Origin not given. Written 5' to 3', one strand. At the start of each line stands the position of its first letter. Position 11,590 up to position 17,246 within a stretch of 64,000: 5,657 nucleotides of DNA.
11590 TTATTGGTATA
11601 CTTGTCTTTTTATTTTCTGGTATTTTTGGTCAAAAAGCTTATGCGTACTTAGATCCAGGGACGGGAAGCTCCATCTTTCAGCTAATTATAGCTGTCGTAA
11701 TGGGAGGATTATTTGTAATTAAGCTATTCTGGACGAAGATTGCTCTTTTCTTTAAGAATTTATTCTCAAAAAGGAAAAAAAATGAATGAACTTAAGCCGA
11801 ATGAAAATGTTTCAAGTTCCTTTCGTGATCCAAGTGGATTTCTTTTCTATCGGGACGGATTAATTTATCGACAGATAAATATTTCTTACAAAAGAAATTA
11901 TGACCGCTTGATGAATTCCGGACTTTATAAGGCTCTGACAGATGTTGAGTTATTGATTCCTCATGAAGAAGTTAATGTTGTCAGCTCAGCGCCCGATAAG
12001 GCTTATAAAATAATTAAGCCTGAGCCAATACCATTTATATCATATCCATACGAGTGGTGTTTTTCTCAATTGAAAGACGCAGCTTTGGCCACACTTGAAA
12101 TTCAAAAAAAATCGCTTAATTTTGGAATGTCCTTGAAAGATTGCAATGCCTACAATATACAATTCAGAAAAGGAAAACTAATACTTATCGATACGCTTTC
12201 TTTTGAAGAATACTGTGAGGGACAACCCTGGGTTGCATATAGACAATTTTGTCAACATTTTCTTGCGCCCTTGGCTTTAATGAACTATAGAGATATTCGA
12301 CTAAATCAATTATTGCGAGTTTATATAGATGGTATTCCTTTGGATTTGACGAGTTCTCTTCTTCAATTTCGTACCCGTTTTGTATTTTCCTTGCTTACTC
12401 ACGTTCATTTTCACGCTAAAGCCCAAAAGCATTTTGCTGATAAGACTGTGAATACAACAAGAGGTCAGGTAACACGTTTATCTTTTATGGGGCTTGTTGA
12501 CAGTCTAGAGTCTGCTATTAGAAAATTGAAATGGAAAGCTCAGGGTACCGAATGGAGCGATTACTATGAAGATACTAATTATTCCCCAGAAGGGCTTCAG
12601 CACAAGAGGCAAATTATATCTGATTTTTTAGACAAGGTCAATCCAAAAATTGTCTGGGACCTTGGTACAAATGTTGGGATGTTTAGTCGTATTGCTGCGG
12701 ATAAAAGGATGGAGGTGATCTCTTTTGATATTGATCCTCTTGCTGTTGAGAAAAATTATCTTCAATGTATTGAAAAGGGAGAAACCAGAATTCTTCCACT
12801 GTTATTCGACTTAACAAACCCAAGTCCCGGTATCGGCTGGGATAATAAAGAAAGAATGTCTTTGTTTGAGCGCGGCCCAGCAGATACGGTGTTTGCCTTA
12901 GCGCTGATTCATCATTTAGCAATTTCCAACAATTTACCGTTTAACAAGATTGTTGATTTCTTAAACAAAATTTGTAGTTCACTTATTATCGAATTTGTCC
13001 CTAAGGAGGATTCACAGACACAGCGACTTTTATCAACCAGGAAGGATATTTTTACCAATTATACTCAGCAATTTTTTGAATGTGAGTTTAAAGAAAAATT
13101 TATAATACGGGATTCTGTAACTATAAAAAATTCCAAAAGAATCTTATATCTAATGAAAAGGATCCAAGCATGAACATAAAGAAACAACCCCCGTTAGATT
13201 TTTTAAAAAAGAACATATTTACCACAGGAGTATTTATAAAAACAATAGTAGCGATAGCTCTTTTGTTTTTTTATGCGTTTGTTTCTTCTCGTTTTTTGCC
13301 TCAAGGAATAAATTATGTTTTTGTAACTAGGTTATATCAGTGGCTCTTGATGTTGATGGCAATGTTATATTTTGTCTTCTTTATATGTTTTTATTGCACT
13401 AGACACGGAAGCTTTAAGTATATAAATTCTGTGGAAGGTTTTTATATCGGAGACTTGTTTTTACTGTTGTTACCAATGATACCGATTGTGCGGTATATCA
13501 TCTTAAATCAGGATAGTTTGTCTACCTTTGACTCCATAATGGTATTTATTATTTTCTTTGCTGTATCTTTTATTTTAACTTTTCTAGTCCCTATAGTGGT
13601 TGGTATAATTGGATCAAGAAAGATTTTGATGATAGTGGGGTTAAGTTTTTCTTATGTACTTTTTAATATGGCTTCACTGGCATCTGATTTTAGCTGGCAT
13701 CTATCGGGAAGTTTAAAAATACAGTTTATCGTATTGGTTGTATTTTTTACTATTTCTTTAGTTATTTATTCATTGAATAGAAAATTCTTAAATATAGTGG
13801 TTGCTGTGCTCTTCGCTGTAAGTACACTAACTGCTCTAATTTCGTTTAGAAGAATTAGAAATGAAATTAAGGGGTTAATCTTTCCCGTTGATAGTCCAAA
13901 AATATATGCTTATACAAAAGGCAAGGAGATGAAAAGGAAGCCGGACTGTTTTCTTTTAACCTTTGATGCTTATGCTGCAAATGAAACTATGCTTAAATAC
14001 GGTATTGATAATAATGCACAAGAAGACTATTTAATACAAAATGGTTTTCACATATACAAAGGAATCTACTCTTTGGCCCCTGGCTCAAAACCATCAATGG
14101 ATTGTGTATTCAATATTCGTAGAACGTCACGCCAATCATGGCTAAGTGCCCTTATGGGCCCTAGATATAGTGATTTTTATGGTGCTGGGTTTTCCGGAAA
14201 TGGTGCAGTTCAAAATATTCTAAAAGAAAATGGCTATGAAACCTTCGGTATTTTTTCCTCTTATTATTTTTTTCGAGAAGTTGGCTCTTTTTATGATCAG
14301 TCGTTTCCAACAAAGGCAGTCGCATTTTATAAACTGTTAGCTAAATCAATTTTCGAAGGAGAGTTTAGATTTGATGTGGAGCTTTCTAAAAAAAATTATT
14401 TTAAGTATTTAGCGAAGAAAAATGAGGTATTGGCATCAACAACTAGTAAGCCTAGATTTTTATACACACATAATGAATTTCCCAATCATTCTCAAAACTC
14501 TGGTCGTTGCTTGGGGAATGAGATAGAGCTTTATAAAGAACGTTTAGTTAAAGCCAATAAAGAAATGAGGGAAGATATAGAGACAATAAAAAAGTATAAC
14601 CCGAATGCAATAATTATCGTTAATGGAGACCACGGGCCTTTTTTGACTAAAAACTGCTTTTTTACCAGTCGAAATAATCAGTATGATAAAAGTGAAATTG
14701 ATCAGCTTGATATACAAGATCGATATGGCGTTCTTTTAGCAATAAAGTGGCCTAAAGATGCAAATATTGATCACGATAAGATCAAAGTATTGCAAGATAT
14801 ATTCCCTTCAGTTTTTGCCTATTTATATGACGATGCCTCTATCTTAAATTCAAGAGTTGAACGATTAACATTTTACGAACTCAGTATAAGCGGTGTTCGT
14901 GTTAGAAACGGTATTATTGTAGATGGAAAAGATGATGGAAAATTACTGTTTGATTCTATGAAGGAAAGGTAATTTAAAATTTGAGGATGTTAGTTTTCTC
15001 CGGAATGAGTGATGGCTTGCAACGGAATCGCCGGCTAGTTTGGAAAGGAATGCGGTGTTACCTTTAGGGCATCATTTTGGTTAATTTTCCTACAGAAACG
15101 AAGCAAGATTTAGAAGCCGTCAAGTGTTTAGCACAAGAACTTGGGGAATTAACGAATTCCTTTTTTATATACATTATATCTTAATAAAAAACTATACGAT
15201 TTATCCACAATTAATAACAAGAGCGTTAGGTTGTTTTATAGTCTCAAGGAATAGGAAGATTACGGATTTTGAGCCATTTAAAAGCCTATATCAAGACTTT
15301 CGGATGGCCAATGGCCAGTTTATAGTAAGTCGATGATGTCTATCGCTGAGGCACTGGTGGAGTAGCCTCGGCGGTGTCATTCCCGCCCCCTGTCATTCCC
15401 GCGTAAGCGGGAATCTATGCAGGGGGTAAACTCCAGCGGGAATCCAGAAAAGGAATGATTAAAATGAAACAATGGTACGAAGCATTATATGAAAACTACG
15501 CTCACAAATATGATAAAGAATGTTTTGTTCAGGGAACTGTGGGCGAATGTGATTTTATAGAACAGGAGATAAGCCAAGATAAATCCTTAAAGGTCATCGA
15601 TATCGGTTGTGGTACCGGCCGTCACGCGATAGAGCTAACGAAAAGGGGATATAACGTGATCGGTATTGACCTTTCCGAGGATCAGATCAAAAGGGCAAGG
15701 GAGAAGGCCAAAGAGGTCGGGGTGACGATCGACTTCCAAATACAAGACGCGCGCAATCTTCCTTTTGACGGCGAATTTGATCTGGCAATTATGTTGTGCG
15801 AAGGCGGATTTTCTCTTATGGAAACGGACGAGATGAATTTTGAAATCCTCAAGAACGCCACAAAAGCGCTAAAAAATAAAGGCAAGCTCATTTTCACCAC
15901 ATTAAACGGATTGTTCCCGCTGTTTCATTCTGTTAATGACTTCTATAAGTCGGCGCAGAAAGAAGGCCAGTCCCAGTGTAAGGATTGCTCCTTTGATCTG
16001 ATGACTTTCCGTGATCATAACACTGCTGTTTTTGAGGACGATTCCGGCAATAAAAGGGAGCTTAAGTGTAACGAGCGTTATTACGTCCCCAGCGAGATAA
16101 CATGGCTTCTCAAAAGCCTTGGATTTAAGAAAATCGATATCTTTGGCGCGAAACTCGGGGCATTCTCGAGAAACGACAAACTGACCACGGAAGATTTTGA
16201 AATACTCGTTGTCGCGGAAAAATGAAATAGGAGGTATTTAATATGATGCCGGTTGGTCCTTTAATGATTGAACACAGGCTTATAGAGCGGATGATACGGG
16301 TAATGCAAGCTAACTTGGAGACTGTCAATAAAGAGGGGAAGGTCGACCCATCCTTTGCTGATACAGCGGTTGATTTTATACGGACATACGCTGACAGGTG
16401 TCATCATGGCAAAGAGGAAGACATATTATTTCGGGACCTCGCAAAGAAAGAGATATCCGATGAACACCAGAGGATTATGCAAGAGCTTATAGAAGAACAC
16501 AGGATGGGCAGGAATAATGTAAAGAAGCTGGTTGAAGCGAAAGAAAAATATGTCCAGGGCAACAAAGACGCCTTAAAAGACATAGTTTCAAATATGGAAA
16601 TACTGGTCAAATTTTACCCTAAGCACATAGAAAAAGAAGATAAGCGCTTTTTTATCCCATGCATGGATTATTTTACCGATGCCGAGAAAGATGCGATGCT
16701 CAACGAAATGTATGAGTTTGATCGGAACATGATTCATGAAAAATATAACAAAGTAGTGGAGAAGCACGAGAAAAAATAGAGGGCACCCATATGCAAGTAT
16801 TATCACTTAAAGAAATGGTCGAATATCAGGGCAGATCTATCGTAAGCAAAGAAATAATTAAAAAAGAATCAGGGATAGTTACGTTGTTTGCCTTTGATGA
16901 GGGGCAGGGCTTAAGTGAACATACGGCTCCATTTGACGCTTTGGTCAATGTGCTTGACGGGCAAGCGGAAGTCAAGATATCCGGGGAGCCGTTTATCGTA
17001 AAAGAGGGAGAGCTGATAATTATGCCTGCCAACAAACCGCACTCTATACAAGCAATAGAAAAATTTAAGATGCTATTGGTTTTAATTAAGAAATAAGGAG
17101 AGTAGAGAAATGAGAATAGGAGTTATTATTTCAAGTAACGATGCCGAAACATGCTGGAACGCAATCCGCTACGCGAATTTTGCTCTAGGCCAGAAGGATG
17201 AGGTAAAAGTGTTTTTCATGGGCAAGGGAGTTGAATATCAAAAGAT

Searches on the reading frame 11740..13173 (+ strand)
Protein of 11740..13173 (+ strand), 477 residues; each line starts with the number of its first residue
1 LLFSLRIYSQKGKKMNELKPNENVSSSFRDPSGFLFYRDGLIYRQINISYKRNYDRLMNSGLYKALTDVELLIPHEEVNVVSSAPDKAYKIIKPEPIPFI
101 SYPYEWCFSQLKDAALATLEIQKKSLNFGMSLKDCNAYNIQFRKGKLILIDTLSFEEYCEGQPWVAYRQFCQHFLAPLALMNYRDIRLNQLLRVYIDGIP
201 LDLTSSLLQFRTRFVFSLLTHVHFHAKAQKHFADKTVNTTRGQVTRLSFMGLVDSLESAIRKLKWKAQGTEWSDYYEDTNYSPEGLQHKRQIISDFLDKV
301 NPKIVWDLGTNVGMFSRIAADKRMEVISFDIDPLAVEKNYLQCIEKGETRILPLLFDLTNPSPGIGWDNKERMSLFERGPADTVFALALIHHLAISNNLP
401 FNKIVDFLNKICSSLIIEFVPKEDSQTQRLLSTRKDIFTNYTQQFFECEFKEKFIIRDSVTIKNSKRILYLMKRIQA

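Call 35: search_protein_families(library=pfam, proteins=[window:11740-13173:+], max_evalue=0.01)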
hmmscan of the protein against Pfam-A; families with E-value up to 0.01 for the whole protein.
window:11740-13173:+ (477 aa): 2 families
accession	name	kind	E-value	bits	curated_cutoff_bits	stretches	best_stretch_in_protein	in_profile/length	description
PF09971.14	DUF2206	-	0.0055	16.1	35.6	1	386-440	60-114/368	Predicted membrane protein (DUF2206)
PF13489.12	Methyltransf_23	-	0.0058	16.8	27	0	292-394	12-95/164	Methyltransferase domain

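Call 90: search_protein_families(library=phrogs, proteins=[window:11740-13173:+], max_evalue=0.001)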
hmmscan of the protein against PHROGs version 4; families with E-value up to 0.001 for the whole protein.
window:11740-13173:+ (477 aa): 0 families

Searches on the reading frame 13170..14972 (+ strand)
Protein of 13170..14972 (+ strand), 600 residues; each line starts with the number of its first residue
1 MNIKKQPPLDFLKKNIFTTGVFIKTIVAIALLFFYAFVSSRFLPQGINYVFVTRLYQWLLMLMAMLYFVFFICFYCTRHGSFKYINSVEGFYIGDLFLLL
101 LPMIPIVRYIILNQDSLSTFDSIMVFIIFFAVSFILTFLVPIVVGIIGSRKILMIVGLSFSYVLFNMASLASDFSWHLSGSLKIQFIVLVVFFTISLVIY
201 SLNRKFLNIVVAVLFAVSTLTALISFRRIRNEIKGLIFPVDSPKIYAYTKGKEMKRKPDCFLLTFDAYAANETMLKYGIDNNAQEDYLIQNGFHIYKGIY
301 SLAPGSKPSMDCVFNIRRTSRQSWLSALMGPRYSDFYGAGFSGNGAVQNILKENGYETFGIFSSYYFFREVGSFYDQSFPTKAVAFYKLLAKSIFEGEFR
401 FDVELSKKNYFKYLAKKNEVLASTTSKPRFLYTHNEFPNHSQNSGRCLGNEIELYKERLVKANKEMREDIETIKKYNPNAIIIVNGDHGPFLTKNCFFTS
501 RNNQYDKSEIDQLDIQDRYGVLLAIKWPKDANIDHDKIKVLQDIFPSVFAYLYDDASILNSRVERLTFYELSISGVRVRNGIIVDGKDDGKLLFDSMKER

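Call 35: search_protein_families(library=pfam, proteins=[window:13170-14972:+], max_evalue=0.01)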
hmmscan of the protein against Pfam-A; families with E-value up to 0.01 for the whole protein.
window:13170-14972:+ (600 aa): 1 family
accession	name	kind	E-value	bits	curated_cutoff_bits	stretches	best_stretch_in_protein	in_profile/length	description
PF00884.28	Sulfatase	-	0.00035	20.4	25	1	273-529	17-275/301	Sulfatase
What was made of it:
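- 11363..15298 (+): Probable remnant of an older related element (E1). It holds three ORFs (83 aa at 11538-11789; a 477-aa membrane protein at 11740-13173; a 600-aa sulfatase-like protein at 13170-14972). It also holds frame-broken traces of an int gene at 14993-15055 and 15208-15306. Pfam, call 35.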

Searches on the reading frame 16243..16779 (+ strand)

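Call 35: search_protein_families(library=pfam, proteins=[window:16243-16779:+], max_evalue=0.01)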
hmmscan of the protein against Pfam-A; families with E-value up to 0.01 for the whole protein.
window:16243-16779:+ (178 aa): 1 family
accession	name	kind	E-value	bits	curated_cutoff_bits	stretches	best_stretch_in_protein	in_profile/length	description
PF01814.28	Hemerythrin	-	4.3e-12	47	25.3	1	7-137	6-124/127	Hemerythrin HHE cation binding domain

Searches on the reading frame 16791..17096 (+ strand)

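Call 35: search_protein_families(library=pfam, proteins=[window:16791-17096:+], max_evalue=0.01)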
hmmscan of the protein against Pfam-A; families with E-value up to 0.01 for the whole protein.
window:16791-17096:+ (101 aa): 4 families
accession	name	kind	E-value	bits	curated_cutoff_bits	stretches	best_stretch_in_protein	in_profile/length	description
PF07883.17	Cupin_2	-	1.8e-09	37.6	27.2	1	33-96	3-66/70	Cupin domain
PF02311.25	AraC_binding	-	5.9e-07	29.7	21.1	1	29-90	4-65/135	AraC-like ligand binding domain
PF05899.18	Cupin_3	-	0.0035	17.4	23.5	1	27-82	4-60/74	EutQ-like cupin domain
PF21621.3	MPI_cupin_dom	-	0.0093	16.4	27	0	50-82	31-63/79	Mannose-6-phosphate isomerase, cupin domain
